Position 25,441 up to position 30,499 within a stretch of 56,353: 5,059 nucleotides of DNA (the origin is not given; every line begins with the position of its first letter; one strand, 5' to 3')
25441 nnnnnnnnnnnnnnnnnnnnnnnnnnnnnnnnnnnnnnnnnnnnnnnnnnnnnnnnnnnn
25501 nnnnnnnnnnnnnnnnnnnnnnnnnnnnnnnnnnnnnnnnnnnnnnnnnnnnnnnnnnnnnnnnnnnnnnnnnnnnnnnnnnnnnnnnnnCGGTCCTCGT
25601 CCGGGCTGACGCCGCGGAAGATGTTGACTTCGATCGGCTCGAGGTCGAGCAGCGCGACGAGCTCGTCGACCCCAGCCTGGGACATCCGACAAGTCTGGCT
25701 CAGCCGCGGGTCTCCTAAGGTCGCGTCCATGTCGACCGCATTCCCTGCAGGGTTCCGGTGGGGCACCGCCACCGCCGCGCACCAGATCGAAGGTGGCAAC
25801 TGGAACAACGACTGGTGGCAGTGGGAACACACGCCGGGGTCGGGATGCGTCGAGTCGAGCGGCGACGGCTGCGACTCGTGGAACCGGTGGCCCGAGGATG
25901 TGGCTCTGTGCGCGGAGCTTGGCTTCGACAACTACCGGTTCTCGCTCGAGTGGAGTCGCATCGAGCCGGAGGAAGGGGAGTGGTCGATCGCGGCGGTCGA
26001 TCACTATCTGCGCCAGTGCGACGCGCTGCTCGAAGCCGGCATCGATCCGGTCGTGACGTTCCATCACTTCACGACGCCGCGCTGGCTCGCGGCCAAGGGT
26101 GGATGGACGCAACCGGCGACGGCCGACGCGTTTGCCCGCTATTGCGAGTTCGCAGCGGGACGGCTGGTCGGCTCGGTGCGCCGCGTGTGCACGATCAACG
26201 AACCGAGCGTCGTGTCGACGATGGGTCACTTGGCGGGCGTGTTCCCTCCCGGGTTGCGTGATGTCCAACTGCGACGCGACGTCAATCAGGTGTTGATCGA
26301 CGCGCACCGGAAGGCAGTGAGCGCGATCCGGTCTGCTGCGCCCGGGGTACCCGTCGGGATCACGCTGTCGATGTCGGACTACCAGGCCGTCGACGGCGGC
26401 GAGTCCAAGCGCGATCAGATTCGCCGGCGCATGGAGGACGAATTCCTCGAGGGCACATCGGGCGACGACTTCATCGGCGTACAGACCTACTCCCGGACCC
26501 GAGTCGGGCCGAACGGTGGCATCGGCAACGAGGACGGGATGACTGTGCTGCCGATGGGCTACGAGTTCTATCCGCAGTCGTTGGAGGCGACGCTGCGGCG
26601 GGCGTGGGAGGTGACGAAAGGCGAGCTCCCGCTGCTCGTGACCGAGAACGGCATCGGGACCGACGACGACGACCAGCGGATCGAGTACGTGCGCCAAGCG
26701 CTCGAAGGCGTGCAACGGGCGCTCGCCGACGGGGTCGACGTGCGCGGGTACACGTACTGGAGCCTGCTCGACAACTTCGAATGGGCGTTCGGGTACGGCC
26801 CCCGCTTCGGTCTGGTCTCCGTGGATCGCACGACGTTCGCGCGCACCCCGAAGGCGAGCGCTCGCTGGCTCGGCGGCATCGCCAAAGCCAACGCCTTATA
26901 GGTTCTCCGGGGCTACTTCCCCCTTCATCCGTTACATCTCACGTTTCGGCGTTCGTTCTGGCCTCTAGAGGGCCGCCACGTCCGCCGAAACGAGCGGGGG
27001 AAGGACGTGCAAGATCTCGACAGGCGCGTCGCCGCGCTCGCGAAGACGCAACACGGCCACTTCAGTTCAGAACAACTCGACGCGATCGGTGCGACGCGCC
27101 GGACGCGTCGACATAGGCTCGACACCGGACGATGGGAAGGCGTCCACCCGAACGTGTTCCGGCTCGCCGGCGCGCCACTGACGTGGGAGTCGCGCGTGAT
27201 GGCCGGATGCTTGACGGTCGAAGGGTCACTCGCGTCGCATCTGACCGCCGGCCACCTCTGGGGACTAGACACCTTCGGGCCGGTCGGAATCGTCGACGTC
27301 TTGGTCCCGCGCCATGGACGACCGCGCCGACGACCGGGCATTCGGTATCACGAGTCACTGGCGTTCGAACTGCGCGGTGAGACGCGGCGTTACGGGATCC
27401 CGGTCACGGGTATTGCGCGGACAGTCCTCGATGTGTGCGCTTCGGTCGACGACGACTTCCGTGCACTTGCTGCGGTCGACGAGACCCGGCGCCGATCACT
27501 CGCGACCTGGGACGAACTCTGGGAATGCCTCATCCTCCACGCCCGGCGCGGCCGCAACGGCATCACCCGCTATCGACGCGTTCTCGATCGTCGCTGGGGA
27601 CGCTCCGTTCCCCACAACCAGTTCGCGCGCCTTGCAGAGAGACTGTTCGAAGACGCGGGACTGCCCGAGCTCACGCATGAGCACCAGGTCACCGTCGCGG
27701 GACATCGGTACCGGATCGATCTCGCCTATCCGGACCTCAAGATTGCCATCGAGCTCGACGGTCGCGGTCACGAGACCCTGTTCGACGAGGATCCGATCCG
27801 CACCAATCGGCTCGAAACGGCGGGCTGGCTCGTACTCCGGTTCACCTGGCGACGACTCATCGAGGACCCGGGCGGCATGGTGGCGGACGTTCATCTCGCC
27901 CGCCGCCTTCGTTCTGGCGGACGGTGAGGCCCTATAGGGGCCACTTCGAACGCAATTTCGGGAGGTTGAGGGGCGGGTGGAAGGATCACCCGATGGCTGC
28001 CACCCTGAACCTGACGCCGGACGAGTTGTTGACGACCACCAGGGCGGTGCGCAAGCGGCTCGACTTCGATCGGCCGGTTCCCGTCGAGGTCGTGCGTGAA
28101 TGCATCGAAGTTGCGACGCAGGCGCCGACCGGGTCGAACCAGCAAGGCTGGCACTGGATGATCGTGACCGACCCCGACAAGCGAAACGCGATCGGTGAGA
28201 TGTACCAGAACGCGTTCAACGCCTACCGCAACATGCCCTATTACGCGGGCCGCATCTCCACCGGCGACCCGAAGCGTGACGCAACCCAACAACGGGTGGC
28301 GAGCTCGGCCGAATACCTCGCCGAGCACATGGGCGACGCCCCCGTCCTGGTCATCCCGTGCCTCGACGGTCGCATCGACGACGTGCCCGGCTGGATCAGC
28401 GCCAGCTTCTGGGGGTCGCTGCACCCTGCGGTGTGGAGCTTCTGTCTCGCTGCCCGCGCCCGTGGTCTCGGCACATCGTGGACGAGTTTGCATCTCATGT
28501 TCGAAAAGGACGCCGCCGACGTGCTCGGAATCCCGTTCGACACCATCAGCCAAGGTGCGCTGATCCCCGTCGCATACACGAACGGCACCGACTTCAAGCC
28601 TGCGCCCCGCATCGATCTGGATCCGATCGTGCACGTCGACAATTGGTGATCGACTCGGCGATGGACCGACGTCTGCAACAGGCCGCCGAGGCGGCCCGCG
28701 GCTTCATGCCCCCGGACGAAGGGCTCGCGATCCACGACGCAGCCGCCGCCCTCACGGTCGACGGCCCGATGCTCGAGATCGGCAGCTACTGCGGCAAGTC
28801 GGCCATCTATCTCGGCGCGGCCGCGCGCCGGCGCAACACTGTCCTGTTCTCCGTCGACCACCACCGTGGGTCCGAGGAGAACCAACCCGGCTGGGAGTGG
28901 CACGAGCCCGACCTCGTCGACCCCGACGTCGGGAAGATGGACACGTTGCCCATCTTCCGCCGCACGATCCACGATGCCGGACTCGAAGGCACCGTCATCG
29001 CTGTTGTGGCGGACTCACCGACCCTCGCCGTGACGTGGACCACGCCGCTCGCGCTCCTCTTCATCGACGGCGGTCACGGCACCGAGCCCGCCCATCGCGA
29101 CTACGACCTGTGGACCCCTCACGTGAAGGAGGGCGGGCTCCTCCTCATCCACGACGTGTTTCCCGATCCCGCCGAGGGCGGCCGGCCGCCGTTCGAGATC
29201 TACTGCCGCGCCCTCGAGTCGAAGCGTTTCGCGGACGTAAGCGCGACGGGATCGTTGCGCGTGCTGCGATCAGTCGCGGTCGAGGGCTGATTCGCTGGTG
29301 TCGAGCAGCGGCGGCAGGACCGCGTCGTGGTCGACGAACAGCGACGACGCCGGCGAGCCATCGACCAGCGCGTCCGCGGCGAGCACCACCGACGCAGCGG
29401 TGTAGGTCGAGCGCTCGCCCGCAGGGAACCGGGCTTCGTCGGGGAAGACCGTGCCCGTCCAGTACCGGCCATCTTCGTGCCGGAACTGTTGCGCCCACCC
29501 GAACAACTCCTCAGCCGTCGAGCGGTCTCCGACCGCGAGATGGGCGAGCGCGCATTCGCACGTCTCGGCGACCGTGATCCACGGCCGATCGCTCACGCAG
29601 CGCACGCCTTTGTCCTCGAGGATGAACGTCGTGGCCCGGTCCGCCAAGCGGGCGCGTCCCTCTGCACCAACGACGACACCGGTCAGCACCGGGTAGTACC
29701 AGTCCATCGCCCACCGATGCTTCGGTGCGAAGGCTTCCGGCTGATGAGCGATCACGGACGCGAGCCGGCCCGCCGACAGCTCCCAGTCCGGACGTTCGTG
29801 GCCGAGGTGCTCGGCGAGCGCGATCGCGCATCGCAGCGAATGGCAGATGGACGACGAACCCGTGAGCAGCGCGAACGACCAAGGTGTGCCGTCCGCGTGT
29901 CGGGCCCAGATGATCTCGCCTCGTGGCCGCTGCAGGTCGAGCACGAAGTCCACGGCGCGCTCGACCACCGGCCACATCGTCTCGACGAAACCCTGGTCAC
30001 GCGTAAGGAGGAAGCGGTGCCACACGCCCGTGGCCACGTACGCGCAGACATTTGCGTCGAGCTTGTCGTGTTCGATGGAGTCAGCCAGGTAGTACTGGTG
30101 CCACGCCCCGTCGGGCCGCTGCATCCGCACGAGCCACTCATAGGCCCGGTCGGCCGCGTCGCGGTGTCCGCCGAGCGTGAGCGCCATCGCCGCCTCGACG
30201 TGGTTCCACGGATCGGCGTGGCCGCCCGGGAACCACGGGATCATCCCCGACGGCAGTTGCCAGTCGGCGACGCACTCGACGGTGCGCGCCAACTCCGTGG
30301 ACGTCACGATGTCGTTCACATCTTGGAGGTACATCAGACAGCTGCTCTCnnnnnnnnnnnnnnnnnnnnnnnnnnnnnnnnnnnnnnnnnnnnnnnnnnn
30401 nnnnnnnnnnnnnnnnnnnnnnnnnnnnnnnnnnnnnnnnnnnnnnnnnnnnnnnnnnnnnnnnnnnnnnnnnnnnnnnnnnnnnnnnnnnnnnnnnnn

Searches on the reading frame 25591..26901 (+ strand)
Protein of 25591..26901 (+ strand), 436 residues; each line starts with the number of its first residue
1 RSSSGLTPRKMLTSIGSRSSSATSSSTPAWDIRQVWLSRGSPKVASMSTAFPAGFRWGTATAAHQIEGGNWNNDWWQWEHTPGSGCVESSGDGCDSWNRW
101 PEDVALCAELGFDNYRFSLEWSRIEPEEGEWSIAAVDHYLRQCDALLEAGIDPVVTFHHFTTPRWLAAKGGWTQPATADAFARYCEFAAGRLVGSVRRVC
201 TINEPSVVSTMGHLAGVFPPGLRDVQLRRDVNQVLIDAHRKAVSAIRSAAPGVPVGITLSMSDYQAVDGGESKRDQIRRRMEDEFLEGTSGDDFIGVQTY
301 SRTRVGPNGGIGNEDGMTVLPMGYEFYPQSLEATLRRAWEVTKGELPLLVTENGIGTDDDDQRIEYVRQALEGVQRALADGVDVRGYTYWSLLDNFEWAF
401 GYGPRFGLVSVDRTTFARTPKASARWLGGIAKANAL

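Call 24: search_protein_families(library=ncbifam, proteins=[window:25591-26901:+], max_evalue=0.00001)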
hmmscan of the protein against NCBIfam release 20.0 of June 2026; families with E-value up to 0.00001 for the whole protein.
window:25591-26901:+ (436 aa): 8 families
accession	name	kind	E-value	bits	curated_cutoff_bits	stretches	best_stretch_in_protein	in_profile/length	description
TIGR03356.1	BGL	equivalog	1.2e-91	307.7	478.5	2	51-278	1-235/427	GH1 family beta-glucosidase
NF010036.0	PRK13511.1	subfamily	3e-56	191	610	2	48-269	2-226/469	6-phospho-beta-galactosidase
NF041004.1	Beta_gal_BgaS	equivalog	4.5e-53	180.5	475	1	134-435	126-467/479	beta-galactosidase BgaS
TIGR01233.1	lacG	equivalog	4.7e-42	144.5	561.2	2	50-258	3-214/472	6-phospho-beta-galactosidase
NF007154.0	PRK09589.1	subfamily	7.5e-27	94.2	624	2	93-205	62-177/476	6-phospho-beta-glucosidase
NF007158.0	PRK09593.1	subfamily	4.3e-26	91.7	639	2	92-208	67-186/478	6-phospho-beta-glucosidase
NF011589.0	PRK15014.1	subfamily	3e-25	89.4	686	2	51-204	6-178/477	6-phospho-beta-glucosidase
NF007356.0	PRK09852.1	subfamily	5.3e-25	88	623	2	90-208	63-184/474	6-phospho-beta-glucosidase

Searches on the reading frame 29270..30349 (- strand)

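Call 24: search_protein_families(library=ncbifam, proteins=[window:29270-30349:-], max_evalue=0.00001)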
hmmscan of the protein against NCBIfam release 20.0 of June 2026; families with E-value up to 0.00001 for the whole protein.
window:29270-30349:- (359 aa): 1 family
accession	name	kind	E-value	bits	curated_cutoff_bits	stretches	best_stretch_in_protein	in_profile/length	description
TIGR01577.1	oligosac_amyl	hypoth_equivalog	2.3e-15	56.3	820.7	1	46-189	294-442/616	oligosaccharide amylase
